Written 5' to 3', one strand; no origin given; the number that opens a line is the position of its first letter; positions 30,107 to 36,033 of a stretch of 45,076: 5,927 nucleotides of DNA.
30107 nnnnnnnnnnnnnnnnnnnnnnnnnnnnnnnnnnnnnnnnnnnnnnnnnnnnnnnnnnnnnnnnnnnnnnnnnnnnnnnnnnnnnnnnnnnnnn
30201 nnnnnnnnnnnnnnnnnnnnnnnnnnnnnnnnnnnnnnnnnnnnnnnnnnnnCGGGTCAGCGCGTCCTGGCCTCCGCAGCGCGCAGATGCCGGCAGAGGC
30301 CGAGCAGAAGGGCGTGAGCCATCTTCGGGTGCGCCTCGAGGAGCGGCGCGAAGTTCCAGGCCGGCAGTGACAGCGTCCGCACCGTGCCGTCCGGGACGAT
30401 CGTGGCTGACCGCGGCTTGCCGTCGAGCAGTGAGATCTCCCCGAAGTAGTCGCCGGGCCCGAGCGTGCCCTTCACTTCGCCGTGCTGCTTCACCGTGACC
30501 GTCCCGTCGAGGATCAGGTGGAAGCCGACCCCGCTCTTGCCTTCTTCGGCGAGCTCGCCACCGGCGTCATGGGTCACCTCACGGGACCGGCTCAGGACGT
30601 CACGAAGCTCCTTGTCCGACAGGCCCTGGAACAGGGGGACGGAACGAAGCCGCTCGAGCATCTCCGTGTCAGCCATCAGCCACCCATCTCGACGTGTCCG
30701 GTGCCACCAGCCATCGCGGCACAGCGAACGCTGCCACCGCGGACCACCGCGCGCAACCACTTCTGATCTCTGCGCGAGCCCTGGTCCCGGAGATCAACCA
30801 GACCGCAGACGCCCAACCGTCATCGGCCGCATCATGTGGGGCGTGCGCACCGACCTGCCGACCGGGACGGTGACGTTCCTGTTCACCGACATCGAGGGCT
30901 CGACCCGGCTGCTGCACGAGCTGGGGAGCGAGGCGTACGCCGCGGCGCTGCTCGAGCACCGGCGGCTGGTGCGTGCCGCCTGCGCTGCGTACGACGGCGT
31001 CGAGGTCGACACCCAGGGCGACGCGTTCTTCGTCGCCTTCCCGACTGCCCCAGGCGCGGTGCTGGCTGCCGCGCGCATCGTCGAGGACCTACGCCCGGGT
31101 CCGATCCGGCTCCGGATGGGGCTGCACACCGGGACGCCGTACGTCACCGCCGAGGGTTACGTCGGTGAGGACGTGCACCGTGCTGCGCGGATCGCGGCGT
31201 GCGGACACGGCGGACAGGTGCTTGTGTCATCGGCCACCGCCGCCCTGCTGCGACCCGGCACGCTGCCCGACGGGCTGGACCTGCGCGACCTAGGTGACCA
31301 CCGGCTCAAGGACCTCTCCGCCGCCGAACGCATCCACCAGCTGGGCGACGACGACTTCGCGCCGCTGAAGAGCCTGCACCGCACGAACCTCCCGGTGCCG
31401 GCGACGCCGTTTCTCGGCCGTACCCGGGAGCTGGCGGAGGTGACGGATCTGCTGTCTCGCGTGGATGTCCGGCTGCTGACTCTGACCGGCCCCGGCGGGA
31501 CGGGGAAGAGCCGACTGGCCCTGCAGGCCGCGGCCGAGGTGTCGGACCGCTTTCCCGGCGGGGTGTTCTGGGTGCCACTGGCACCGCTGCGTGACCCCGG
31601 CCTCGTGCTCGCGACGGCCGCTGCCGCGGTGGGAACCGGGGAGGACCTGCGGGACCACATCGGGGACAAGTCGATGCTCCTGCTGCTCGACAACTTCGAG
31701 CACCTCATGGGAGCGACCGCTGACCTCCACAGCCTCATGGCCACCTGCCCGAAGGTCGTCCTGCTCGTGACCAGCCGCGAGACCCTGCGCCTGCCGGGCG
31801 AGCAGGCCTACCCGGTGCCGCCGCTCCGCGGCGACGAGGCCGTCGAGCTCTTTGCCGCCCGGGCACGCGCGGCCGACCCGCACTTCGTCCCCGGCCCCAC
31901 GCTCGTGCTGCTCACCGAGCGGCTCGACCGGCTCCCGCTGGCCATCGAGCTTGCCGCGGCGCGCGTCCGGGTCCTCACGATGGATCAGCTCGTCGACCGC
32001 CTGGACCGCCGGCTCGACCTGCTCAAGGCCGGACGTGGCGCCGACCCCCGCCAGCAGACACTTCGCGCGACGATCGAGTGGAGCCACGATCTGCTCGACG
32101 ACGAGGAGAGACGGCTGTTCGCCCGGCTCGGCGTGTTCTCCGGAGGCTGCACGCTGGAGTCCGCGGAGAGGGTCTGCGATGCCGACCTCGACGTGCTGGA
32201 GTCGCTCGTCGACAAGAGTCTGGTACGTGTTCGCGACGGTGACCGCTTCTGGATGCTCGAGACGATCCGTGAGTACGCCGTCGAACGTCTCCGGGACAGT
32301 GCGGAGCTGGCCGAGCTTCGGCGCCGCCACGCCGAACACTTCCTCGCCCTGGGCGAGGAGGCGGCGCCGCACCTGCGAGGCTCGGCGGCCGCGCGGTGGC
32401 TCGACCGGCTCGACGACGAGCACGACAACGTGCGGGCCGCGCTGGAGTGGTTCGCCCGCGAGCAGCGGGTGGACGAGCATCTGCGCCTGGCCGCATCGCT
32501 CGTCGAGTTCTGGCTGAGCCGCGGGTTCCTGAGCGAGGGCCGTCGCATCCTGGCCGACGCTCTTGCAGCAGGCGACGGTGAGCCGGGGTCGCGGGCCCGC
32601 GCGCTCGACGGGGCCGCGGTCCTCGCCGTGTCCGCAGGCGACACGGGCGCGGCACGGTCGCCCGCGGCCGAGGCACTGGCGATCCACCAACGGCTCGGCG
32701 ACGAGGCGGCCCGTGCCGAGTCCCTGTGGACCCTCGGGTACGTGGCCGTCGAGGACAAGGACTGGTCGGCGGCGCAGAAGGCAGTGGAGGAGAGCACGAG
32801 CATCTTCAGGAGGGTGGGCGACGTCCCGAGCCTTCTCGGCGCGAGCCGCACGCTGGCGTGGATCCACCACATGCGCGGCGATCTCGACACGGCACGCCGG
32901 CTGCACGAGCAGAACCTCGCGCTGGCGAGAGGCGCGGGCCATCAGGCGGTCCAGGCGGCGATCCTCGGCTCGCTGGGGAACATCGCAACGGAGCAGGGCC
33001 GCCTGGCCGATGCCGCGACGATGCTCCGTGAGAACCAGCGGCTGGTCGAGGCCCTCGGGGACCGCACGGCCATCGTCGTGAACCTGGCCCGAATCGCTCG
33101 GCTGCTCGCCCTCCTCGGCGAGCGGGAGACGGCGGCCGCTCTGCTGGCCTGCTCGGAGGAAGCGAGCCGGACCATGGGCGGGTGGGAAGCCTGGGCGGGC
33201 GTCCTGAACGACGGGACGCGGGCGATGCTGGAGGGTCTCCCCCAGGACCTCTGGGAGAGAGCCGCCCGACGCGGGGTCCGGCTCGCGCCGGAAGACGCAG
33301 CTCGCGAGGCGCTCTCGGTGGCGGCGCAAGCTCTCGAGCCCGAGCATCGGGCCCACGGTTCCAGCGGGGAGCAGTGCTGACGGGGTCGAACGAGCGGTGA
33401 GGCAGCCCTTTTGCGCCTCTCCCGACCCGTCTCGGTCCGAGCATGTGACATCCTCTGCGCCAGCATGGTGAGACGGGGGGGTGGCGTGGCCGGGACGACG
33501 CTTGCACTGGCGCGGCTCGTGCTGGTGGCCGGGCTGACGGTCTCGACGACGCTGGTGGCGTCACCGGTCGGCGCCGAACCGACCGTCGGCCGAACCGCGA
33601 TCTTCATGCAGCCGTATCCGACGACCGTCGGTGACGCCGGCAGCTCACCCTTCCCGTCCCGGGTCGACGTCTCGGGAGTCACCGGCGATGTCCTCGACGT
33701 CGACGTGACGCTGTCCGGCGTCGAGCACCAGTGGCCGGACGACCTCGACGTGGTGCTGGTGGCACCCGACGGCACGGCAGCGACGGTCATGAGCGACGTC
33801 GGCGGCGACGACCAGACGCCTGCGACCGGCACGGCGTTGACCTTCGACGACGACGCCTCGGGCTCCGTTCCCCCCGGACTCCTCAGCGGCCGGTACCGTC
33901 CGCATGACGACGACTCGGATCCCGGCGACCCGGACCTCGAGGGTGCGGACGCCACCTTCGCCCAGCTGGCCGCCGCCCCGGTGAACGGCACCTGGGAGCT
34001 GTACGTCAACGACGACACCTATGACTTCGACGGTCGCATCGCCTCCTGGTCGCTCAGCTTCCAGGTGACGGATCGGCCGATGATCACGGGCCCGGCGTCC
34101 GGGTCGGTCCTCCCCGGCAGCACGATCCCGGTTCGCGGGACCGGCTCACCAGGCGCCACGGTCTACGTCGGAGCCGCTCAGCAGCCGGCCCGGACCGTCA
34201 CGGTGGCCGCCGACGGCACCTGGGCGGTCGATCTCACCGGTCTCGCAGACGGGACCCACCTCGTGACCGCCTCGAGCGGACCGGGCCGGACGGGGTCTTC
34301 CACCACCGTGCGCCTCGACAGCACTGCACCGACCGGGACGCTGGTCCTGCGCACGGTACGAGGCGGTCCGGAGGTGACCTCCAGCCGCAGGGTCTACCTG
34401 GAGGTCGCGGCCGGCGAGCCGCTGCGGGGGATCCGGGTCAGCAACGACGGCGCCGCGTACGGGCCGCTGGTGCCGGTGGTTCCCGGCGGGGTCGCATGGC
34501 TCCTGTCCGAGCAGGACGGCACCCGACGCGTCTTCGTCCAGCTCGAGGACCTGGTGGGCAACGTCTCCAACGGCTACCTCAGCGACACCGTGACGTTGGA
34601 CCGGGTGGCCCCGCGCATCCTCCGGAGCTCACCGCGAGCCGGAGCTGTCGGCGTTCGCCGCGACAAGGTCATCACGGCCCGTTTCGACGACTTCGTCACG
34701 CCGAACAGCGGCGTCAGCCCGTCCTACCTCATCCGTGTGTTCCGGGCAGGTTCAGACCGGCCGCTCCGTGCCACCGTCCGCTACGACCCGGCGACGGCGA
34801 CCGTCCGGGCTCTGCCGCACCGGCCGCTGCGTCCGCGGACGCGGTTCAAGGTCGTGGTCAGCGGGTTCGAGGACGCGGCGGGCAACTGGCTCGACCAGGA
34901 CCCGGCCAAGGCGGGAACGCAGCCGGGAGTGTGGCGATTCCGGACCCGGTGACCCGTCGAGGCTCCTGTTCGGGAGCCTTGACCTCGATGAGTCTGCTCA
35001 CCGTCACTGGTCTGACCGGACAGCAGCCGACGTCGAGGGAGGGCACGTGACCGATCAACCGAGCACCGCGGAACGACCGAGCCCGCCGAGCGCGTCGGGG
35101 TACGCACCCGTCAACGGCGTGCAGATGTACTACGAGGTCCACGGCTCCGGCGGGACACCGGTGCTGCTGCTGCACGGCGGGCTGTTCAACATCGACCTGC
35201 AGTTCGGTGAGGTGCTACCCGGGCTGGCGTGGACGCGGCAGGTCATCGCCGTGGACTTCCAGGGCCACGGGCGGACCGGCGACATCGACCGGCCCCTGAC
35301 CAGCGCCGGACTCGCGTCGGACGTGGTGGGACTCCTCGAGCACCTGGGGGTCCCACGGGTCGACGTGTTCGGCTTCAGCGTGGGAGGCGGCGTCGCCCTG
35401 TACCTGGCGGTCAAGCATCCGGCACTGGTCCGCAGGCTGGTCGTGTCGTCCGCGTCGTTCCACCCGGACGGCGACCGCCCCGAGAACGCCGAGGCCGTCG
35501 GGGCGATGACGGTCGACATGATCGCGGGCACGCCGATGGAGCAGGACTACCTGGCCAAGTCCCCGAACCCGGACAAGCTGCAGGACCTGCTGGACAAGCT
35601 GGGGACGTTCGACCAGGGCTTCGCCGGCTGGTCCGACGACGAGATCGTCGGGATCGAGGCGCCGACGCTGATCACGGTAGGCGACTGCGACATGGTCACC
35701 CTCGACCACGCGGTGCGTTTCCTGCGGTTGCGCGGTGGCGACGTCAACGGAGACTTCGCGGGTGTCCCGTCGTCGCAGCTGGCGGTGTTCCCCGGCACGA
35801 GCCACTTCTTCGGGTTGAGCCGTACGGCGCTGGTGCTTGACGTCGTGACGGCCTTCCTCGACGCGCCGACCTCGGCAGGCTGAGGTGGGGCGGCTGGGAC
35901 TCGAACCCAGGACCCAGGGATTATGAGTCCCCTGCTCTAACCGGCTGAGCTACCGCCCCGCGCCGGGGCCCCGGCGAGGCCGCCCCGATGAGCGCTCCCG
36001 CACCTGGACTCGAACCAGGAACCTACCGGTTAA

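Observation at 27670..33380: Candidate cyclic-nucleotide-controlled protease module: cyclase-STAND-TPR sensor divergent from a cNMP-binding / GAF / S8 peptidase operon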

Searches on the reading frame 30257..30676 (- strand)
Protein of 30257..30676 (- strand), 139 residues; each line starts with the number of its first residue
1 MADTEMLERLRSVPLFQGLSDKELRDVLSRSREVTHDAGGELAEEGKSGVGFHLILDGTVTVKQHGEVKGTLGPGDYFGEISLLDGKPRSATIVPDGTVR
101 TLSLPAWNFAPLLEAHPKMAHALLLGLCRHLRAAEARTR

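Call 6: search_protein_families(library=pfam, proteins=[window:30257-30676:-], max_evalue=0.01)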
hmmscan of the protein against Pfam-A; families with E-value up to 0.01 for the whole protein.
window:30257-30676:- (139 aa): 1 family
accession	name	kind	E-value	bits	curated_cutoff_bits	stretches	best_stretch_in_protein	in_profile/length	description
PF00027.35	cNMP_binding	-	3.4e-13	49.8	27.5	1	36-115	4-88/89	Cyclic nucleotide-binding domain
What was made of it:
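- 30257..30676 (-): Stand-alone cNMP-binding domain protein, 139 aa, first gene of the CNB-GAF-S8 operon. PF00027 49.8 bits (call 6).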

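Call 9: search_protein_families(library=padloc, proteins=[window:30257-30676:-], max_evalue=0.01)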
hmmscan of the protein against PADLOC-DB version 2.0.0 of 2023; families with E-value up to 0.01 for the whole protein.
window:30257-30676:- (139 aa): 4 families
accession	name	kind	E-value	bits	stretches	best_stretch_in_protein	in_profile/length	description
PDLC00731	Effector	-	9.4e-11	39.2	1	28-133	37-143/306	TIR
PDLC02371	PycTIR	-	9.5e-11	39.6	1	25-133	31-140/288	-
PDLC00732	Effector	-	1.3e-07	28.8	1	9-133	15-139/301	TIR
PDLC00734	PycC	-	0.00011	19.4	1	23-106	24-113/374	Pycsar cyclase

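Call 24: search_protein_families(library=ncbifam, proteins=[window:30257-30676:-], max_evalue=0.001)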
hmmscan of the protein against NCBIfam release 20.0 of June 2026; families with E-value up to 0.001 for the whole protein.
window:30257-30676:- (139 aa): 5 families
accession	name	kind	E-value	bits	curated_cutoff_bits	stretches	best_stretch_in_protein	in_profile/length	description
NF058543.1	ActPatMycb56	equivalog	1.3e-08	34.1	460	1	15-124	3-115/317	acetyltransferase Pat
NF041163.2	encap_f2b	equivalog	3.9e-07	29.5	400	1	8-123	71-193/450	family 2B encapsulin nanocompartment shell protein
TIGR03896.1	cyc_nuc_ocin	subfamily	9e-07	28.5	161.05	1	28-122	7-108/317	bacteriocin-type transport-associated protein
NF008732.0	PRK11753.1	equivalog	0.00017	21.1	266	1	20-135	12-133/214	cAMP-activated global transcriptional regulator CRP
NF006901.0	PRK09392.1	equivalog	0.00092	18.6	211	1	7-124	6-127/236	transcriptional activator FtrB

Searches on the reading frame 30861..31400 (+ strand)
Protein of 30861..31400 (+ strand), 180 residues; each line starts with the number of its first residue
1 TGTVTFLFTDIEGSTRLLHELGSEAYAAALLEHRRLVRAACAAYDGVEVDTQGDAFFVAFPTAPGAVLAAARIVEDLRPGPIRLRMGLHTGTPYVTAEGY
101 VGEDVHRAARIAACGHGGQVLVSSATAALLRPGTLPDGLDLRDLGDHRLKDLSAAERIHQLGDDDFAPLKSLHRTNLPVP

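Call 25: search_solved_structures(query=window:30861-31400:+, max_evalue=0.001, show_alignments=4)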
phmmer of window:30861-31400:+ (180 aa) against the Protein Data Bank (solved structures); distinct sequences matched with E-value up to 0.001: 10.
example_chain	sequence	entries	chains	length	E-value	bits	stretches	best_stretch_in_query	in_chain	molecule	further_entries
5d0g_A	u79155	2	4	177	4.9e-16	62.3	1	4-157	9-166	Cyclase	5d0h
4wp3_A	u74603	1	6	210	1.2e-15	61.1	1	2-157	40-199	Ma1120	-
4wp9_A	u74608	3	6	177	1.8e-15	60.5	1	4-157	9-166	Ma1120 | Cyclase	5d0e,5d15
4wp8_A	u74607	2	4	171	1.8e-15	60.4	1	4-157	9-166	Ma1120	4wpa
1fx4_A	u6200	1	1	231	3.5e-13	53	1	1-69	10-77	RECEPTOR-TYPE ADENYLATE CYCLASE GRESAG 4.3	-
1ybt_A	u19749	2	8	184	1.8e-12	50.7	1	4-129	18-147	hydrolase, alpha/beta hydrolase fold family | lipJ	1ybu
1fx2_A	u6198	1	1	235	5.7e-12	49.1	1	2-68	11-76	RECEPTOR-TYPE ADENYLATE CYCLASE GRESAG 4.1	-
3mr7_A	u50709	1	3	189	8.2e-06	29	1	6-160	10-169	Adenylate/guanylate cyclase/hydrolase, alpha/beta fold family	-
3r5g_A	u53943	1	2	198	1.1e-05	28.7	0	81-163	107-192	CyaB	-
3et6_A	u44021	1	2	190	0.00038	23.6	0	4-145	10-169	Soluble guanylyl cyclase beta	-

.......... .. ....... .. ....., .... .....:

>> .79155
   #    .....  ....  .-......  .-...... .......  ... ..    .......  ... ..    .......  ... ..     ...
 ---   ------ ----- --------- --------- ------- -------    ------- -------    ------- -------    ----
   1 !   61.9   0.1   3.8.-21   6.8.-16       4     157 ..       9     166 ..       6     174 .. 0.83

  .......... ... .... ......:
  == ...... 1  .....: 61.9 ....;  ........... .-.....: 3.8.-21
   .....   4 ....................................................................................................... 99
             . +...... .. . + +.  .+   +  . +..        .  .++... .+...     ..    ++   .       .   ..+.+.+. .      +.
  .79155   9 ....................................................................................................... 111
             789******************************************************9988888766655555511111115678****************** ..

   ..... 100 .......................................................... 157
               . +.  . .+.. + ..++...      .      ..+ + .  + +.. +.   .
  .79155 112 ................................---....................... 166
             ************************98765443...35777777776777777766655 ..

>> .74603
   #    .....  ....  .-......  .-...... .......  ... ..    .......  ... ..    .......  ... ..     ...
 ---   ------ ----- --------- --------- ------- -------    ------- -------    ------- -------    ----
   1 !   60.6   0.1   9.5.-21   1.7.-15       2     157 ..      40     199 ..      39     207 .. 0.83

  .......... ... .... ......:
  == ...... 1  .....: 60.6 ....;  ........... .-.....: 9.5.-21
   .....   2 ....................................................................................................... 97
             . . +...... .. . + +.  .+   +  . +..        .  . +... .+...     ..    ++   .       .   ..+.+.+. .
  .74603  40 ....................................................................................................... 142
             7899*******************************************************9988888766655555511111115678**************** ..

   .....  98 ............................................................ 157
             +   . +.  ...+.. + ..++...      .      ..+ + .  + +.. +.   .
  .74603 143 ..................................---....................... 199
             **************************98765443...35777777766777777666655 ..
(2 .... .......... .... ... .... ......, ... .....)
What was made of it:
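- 30834..33380 (+): Class III cyclase domain fused to a STAND ATPase (AAA_16/NB-ARC-like) and a MalT-type TPR array, 848 aa. Closest solved cyclases are Ma1120 and Rv1900c (call 25).
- Closest known: Mycobacterial multidomain class III cyclases with ATPase and TPR modules. Same: Its closest solved cyclase domains are Ma1120 and Rv1900c (call 25).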

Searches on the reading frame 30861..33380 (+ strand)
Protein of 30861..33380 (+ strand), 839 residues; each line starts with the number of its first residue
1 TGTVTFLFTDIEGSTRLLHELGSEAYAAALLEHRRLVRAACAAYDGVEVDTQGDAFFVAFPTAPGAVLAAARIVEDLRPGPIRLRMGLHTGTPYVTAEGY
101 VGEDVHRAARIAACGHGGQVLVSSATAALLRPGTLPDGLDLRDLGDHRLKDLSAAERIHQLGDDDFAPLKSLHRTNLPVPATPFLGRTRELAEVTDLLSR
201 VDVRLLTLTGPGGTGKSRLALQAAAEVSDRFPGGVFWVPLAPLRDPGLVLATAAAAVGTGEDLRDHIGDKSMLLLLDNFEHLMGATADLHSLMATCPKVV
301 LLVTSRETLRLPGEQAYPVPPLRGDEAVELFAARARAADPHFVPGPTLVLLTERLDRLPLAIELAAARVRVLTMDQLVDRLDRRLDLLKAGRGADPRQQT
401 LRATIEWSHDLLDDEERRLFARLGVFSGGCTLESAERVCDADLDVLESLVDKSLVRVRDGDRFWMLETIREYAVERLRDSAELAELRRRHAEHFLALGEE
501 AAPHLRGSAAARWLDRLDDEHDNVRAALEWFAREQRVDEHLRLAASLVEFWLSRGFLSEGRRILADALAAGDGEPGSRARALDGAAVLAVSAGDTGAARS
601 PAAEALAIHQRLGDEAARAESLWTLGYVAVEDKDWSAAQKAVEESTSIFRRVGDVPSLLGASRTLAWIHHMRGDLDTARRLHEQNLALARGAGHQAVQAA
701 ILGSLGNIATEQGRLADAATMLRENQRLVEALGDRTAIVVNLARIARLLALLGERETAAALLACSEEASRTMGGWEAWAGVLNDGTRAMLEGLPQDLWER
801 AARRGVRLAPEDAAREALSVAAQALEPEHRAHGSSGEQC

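Call 6: search_protein_families(library=pfam, proteins=[window:30861-33380:+], max_evalue=0.01)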
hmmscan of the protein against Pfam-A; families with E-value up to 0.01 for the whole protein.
window:30861-33380:+ (839 aa): 9 families
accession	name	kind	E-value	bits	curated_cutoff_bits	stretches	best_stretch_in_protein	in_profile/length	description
PF17874.7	TPR_MalT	-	1.6e-14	54.4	45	1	586-770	8-192/336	MalT-like TPR region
PF13424.12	TPR_12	-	2.5e-12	47.3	30.1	2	619-690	3-76/77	Tetratricopeptide repeat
PF00211.25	Guanylate_cyc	-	6.2e-11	42.7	21.9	1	2-146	7-167/183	Adenylate and Guanylate cyclase catalytic domain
PF13191.12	AAA_16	-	7.2e-09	36.8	32.6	1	183-358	1-144/167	AAA ATPase domain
PF25199.1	nSTAND_NTPase5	-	8e-05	22.9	34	1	200-308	38-135/145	Novel STAND NTPase 5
PF13481.12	AAA_25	-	0.00012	22.2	27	1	204-277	34-108/195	AAA domain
PF00931.28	NB-ARC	-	0.0015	18.3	23.5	1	190-271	4-88/248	NB-ARC domain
PF23282.1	WHD_ROQ1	-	0.005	17.4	24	1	411-478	2-73/76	Disease resistance protein Roq1-like, winged-helix domain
PF07719.23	TPR_2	-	0.0066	16.9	27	0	619-648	1-30/34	Tetratricopeptide repeat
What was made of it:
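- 30834..33380 (+): Pfam hits in call 6.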

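Call 9: search_protein_families(library=padloc, proteins=[window:30861-33380:+], max_evalue=0.01)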
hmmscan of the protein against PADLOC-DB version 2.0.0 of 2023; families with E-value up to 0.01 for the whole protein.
window:30861-33380:+ (839 aa): 1 family
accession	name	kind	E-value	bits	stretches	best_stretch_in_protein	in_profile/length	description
PDLC01169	TPR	-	2.8e-09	34.8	1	665-757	115-207/252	TPR repeats containing protein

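Call 24: search_protein_families(library=ncbifam, proteins=[window:30861-33380:+], max_evalue=0.001)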
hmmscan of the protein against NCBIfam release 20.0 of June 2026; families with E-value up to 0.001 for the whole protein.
window:30861-33380:+ (839 aa): 6 families
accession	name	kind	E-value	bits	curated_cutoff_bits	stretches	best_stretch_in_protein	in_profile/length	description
NF041717.1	HaaA_phane_TPR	equivalog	1.1e-27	96.6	1125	2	579-790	632-843/882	cyclophane-containing RiPP biosynthesis TPR protein HaaT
NF058673.1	LipAdnlyCyLipJMY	equivalog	7.7e-20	71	800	1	5-129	297-421/449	bifunctional lipase/adenylate cyclase LipJ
NF053617.1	SARPRegAfsRStmc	equivalog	2.1e-17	62.4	1430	1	152-790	266-947/986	SARP-family global regulator AfsR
NF053520.1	HK_Porph_FimS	equivalog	3.5e-09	35.5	600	1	602-735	187-320/618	sensor histidine kinase FimS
NF053720.1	NsdA_fam_reg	subfamily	6.6e-08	32.5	75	1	662-828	204-362/432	NsdA family TPR-like regulatory protein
TIGR03903.1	TOMM_kin_cyc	equivalog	4.1e-06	24.9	705.75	2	82-227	387-529/1267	TOMM system kinase/cyclase fusion protein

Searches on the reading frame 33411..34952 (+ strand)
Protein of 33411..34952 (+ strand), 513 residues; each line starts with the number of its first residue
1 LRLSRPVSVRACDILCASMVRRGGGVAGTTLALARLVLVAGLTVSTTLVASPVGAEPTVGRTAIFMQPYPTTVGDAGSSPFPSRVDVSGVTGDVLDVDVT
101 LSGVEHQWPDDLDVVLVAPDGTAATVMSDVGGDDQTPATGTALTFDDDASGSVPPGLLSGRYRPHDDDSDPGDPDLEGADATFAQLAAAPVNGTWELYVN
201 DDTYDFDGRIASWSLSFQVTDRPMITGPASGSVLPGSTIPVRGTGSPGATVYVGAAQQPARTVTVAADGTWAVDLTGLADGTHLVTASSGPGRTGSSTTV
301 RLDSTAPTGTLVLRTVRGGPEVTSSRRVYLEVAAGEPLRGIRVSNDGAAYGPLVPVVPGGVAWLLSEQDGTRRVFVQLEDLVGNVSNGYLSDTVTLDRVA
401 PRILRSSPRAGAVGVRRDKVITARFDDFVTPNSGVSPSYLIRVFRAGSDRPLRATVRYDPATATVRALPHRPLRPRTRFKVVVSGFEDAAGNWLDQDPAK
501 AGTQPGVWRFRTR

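Call 6: search_protein_families(library=pfam, proteins=[window:33411-34952:+], max_evalue=0.01)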
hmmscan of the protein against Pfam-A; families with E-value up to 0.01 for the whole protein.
window:33411-34952:+ (513 aa): 4 families
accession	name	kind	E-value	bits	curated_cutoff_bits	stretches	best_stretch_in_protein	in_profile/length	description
PF13205.12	Big_5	-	7e-10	40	23.6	1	397-512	1-105/105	Bacterial Ig-like domain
PF01483.27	P_proprotein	-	2.2e-09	37.7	21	1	184-217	53-86/86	Proprotein convertase P-domain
PF17936.7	Big_6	-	3.7e-05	24.3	27.6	1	240-300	16-79/83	Bacterial Ig domain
PF19077.6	Big_13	-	0.0072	17.2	27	0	244-288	34-82/102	Bacterial Ig-like domain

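Call 9: search_protein_families(library=padloc, proteins=[window:33411-34952:+], max_evalue=0.01)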
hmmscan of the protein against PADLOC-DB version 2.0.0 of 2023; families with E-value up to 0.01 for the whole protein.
window:33411-34952:+ (513 aa): 0 families

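Call 24: search_protein_families(library=ncbifam, proteins=[window:33411-34952:+], max_evalue=0.001)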
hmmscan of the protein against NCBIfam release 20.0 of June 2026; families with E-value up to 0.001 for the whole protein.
window:33411-34952:+ (513 aa): 1 family
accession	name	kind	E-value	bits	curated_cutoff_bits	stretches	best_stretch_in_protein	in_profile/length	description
NF033510.3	Ca_tandemer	repeat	4.9e-05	23.6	50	1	237-288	31-87/96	Ca2+-stabilized repeat-containing adhesin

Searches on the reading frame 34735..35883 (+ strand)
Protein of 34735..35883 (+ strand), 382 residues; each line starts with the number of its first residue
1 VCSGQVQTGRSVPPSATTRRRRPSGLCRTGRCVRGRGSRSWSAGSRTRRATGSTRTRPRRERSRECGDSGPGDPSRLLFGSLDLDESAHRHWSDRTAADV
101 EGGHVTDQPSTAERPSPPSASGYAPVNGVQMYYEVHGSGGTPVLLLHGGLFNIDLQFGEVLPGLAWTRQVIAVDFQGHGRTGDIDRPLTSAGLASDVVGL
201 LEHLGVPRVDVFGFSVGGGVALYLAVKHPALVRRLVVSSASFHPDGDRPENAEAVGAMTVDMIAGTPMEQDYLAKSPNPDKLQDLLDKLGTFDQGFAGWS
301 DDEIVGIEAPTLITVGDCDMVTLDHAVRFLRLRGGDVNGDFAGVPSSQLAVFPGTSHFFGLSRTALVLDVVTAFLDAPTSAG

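Call 8: search_protein_families(library=pfam, proteins=[window:34735-35883:+], max_evalue=0.001)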
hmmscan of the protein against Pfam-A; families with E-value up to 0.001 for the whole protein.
window:34735-35883:+ (382 aa): 3 families
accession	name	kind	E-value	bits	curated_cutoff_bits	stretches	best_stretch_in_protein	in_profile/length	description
PF00561.26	Abhydrolase_1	-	5.3e-18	66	25.8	1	142-244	2-105/245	alpha/beta hydrolase fold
PF12697.13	Abhydrolase_6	-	4e-13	51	26.3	1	143-367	1-214/217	Alpha/beta hydrolase family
PF12146.15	Hydrolase_4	-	4.5e-07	29.8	27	1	169-247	33-116/239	Serine aminopeptidase, S33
